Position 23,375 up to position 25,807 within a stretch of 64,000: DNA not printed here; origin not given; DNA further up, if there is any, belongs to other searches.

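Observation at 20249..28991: DNA-repair-flavoured gene string: pyruvyl transferase - nfo - sbcD-like - membrane-anchored sbcC-like - 941-aa WG-repeat protein - small secreted protein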

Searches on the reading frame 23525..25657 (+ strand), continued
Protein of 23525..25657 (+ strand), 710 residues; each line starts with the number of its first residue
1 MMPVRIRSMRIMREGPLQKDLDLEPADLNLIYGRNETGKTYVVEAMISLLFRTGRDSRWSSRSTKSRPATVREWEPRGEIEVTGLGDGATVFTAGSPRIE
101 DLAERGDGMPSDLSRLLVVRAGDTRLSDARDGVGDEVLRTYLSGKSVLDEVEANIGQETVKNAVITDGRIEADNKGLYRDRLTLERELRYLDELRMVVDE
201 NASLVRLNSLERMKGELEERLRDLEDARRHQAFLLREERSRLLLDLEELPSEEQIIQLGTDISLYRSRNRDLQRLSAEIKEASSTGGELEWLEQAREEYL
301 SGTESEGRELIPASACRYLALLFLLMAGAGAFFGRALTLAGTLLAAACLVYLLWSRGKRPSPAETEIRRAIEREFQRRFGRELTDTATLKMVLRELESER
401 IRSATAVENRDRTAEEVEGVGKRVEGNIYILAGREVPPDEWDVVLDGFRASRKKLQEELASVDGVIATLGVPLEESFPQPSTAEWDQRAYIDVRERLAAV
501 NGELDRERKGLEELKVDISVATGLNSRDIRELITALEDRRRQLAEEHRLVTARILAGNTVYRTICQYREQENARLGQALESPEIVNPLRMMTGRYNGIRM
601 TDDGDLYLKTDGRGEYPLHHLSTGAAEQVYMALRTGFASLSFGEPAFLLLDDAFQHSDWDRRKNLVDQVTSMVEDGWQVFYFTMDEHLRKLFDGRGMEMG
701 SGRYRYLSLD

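Call 47: search_protein_families(library=pfam, alignment_id=A5, max_evalue=0.00001)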
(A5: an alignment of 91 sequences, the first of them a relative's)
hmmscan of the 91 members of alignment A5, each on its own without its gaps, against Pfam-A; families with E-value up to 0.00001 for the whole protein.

A. member 1, L012:1089-1910:+ (274 aa): 0 families

B. families by the number of members that match (of 91 scanned): 132 families (the first 25 are shown)
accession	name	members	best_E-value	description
PF13237.11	Fer4_10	3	2.5e-13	4Fe-4S dicluster domain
PF00005.33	ABC_tran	2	7.2e-62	ABC transporter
PF02508.19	Rnf-Nqr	2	3.9e-60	Rnf-Nqr subunit, membrane protein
PF00990.26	GGDEF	2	7.7e-46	Diguanylate cyclase, GGDEF domain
PF01266.30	DAO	2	6.5e-32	FAD dependent oxidoreductase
PF12838.12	Fer4_7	2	3.6e-19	4Fe-4S dicluster domain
PF00037.32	Fer4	2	1.4e-17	4Fe-4S binding domain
PF13187.11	Fer4_9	2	2.5e-15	4Fe-4S dicluster domain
PF01381.28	HTH_3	2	6.4e-14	Helix-turn-helix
PF12837.12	Fer4_6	2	8.6e-14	4Fe-4S binding domain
PF14697.11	Fer4_21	2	1.5e-13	4Fe-4S dicluster domain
PF02811.25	PHP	2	7.8e-12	PHP domain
PF13484.11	Fer4_16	2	1.1e-11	4Fe-4S double cluster binding domain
PF08448.16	PAS_4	2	3.4e-10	PAS fold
PF13426.13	PAS_9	2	5.5e-10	PAS domain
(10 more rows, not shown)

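Call 48: predict_structure(alignment_id=A3)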
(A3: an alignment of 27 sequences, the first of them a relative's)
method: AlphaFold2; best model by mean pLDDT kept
length: 710 residues; sequences in the alignment: 27
mean_pLDDT: 82.6   pTM: 0.47
mean pLDDT of the five models: 82.6, 82.4, 81.5, 80.5, 80.2
residues with pLDDT >= 90: 237; 70-90: 393; 50-70: 49; < 50: 31
segments of 3 or more residues with pLDDT < 50: 54-71, 105-107, 304-310, 356-358
pLDDT, mean of each block of 10 residues (from residue 1): 86 84 93 86 88 54 35 71 85 85 59 78 76 74 68 82 87 90 95 88 78 93 93 94 93 91 91 85 71 74 46 65 76 74 77 56 69 81 75 82 85 90 91 88 92 94 92 88 90 94 90 91 88 93 95 91 87 83 85 85 85 85 84 83 84 79 84 89 91 90 89
secondary structure, 60 per line:
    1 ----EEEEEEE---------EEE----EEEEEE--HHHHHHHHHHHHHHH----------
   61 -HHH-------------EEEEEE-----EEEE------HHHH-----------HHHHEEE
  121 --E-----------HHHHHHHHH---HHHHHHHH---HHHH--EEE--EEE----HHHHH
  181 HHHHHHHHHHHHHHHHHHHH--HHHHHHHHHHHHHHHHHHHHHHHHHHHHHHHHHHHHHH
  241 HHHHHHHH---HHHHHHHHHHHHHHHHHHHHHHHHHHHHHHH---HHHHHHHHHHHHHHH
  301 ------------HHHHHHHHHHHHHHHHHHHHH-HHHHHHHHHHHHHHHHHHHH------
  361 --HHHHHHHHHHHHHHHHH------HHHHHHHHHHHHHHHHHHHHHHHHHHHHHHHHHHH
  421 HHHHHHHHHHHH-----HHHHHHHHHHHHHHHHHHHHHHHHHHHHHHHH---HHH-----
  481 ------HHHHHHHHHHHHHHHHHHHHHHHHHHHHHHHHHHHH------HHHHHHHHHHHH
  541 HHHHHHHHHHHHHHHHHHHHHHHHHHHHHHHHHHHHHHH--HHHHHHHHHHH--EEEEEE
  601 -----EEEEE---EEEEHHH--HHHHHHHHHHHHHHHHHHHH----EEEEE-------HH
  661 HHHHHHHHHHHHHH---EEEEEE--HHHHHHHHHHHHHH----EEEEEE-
elements in order (helices of 4 or more, strands of 3 or more residues): E5-11 E21-23 E28-33 H36-50 E78-83 E89-92 H99-102 H114-117 E118-120 H135-143 H147-154 H158-161 E164-166 E169-171 H176-200 H203-248 H252-282 H286-300 H313-333 H335-354 H363-379 H386-432 H438-469 H487-522 H529-579 H582-592 E595-600 E606-610 E614-617 H623-642 E647-651 H659-674 E678-683 H686-699 E704-709

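Call 50: search_protein_representatives(alignment_id=A3)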
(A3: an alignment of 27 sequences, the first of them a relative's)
Query: 27 sequences, 701 profile positions. Proteins with E-value up to 0.001 (for the whole library): 21328; up to 1e-10: 10622; up to 1e-30: 912. The best 150 are listed.
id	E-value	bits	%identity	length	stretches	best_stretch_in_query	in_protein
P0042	1.2e-270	916.3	-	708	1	1-701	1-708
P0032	2.9e-263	891.9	-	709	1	1-701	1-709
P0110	4.1e-247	838.5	-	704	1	1-700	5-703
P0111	1.9e-246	836.3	-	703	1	1-700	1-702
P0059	9.3e-239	810.9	-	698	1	1-700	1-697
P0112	1.9e-236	803.2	-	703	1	1-700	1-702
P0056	2.5e-234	796.2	-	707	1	1-700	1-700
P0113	1.2e-233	794.0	-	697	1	1-698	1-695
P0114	9.6e-231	784.4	-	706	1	1-700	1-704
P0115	1.7e-228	776.9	-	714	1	1-700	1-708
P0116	3.0e-227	772.8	-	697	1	1-700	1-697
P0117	4.5e-224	762.3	-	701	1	1-700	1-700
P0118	8.4e-221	751.5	-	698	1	1-700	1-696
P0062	1.9e-218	743.7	-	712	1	1-701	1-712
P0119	6.6e-218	742.0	-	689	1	17-700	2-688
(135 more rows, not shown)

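Call 52: fold_search(model_id=the predicted structure, library=pdb)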
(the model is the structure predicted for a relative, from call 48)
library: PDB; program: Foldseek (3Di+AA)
matches with E <= 10: 1254; with E <= 0.001: 118
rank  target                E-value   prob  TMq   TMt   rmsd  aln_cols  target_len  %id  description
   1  7zr1_C                4.1e-12  1.00  0.34  0.32  35.8       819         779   12  Chaetomium thermophilum Mre11-Rad50-Nbs1 complex bound to ATPyS (composite structure) (released 2023-01-11)
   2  7zr1_D                3.6e-11  1.00  0.30  0.28  36.3       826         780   13  Chaetomium thermophilum Mre11-Rad50-Nbs1 complex bound to ATPyS (composite structure) (released 2023-01-11)
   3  7nyw_B                6.5e-09  1.00  0.26  0.22  43.7       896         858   10  Cryo-EM structure of the MukBEF-MatP-DNA head module (released 2021-07-07)
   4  6wg3_B                2.5e-08  1.00  0.27  0.28  36.0       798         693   12  Cryo-EM structure of human Cohesin-NIPBL-DNA complex (released 2020-05-20)
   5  9gm9_A                4.0e-08  1.00  0.21  0.15  60.0      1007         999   11  MukBEF in a DNA capture state (released 2025-03-26)
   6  8i4x_B                4.9e-08  1.00  0.30  0.21  57.2      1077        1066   11  Cryo-EM structure of 5-subunit Smc5/6 (released 2024-06-26)
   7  9qxx_A                8.9e-08  1.00  0.23  0.23  29.5       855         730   11  JetABC DNA loaded state dimer (released 2025-10-01)
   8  7yqh_B                1.1e-07  1.00  0.26  0.18  54.2      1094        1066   10  Cryo-EM structure of 8-subunit Smc5/6 (released 2024-01-31)
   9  9hqu_B                2.0e-07  1.00  0.24  0.27  48.3       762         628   16  Salmonella enterica Lamassu LmuACB in nuclease sequestration state (released 2025-10-01)
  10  7w1m_B                2.4e-07  1.00  0.24  0.31  33.0       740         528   11  Cryo-EM structure of human cohesin-CTCF-DNA complex (released 2023-05-31)
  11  5xei                  3.8e-07  1.00  0.24  0.31  33.0       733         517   11  Crystal structure of the Smc head domain with a coiled coil and joint derived from Pyrococcus yayanosii (released 2017-06-07)
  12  9gm6_A                5.4e-07  1.00  0.23  0.16  60.7      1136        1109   12  MukBEF in a nucleotide-bound state with open neck gate (heads core) (released 2025-03-26)
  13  7qcd_A                7.3e-07  1.00  0.31  0.22  64.3      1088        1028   10  CryoEM structure of the Smc5/6-holocomplex (composite structure) (released 2022-09-21)
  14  8dk2_D                1.1e-06  1.00  0.23  0.22  27.1       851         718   14  CryoEM structure of Pseudomonas aeruginosa PA14 JetABC in an unclamped state trapped in ATP dependent dimeric form (released 2022-10-05)
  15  9qxt_A                1.4e-06  1.00  0.24  0.23  28.7       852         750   12  E. coli JetABC dimer in the DNA boarding-holding state (released 2025-10-01)
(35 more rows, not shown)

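Call 66: find_encoding_contigs(protein=P0007, flank=6000, max_places=1)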
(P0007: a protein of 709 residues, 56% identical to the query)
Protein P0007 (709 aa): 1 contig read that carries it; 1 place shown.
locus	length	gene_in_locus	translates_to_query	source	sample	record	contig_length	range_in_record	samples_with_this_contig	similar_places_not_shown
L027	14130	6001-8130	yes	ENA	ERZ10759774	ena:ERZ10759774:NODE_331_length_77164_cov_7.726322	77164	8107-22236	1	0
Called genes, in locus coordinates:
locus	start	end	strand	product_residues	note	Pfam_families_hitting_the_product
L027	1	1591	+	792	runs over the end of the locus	PF20437:LonC_helical, PF13654:AAA_32, PF20436:LonB_AAA-LID, PF05362:Lon_C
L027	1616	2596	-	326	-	-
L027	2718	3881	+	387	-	PF04230:PS_pyruv_trans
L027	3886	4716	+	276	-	PF01261:AP_endonuc_2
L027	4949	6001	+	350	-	PF00149:Metallophos, PF12850:Metallophos_2 (weak)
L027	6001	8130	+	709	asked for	PF13476:AAA_23 (weak)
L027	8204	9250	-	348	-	PF06267:DUF1028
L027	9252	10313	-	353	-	PF12679:ABC2_membrane_2, PF12698:ABC2_membrane_3, PF24686:FLQE3_permease (weak)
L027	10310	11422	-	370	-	PF12698:ABC2_membrane_3 (weak), PF01061:ABC2_membrane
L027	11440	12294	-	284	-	PF00005:ABC_tran, PF13304:AAA_21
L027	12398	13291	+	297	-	-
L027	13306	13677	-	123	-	-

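Call 67: find_encoding_contigs(protein=P0008, flank=6000, max_places=1)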
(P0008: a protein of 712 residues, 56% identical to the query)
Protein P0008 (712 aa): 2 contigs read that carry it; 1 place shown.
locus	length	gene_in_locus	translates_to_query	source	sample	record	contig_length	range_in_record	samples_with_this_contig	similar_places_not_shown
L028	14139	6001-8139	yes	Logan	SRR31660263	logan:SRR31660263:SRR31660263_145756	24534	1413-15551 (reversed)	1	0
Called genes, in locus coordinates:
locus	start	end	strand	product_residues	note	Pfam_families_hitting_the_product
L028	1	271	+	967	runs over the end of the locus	PF07733:DNA_pol3_alpha, PF17657:DNA_pol3_finger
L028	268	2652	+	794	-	PF20437:LonC_helical, PF13654:AAA_32, PF20436:LonB_AAA-LID, PF05362:Lon_C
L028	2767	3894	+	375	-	PF04230:PS_pyruv_trans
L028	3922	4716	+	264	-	PF01261:AP_endonuc_2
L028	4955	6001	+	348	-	PF00149:Metallophos, PF12850:Metallophos_2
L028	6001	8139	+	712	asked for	-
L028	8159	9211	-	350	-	PF06267:DUF1028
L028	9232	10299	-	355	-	PF12698:ABC2_membrane_3, PF12679:ABC2_membrane_2 (weak)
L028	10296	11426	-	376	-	PF12698:ABC2_membrane_3, PF01061:ABC2_membrane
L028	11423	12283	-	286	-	PF00005:ABC_tran, PF13304:AAA_21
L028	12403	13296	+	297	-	-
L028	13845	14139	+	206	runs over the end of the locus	-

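Call 68: find_encoding_contigs(protein=P0005, flank=6000, max_places=1)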
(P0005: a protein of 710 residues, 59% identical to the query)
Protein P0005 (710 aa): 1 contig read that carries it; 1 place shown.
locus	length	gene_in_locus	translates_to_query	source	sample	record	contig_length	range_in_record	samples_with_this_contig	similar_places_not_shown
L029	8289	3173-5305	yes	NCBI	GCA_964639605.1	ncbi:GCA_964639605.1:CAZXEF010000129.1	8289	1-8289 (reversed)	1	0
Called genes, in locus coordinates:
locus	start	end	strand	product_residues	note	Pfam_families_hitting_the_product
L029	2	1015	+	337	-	?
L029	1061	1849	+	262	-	PF01261:AP_endonuc_2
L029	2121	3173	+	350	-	PF00149:Metallophos, PF12850:Metallophos_2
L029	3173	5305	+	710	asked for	PF13476:AAA_23 (faint)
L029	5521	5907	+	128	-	-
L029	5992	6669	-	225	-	PF06267:DUF1028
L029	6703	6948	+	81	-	-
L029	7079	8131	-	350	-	PF12679:ABC2_membrane_2 (weak), PF12698:ABC2_membrane_3, PF24686:FLQE3_permease (weak)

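Call 89: search_dna_similar(query=window:23525-25654:+, collection=plasmids, mode=protein, max_evalue=0.00001, max_rows=15)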
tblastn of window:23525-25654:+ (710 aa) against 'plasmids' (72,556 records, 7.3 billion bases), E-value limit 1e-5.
No match.

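Call 90: search_dna_similar(query=window:23525-25654:+, collection=phages, mode=protein, max_evalue=0.00001, max_rows=15)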
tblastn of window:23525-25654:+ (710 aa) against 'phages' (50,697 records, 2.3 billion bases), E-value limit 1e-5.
No match.

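Call 91: find_related_loci(query=A3, collection=viral_contigs, flank=5000)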
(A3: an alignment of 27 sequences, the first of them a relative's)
Query A3 (710 aa) in viral_contigs; peptide patterns used: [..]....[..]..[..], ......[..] (x = any residue, [..] = any of these).
95 stretches matched a pattern, but none encodes a relative of the query by tblastn (E <= 1e-3).
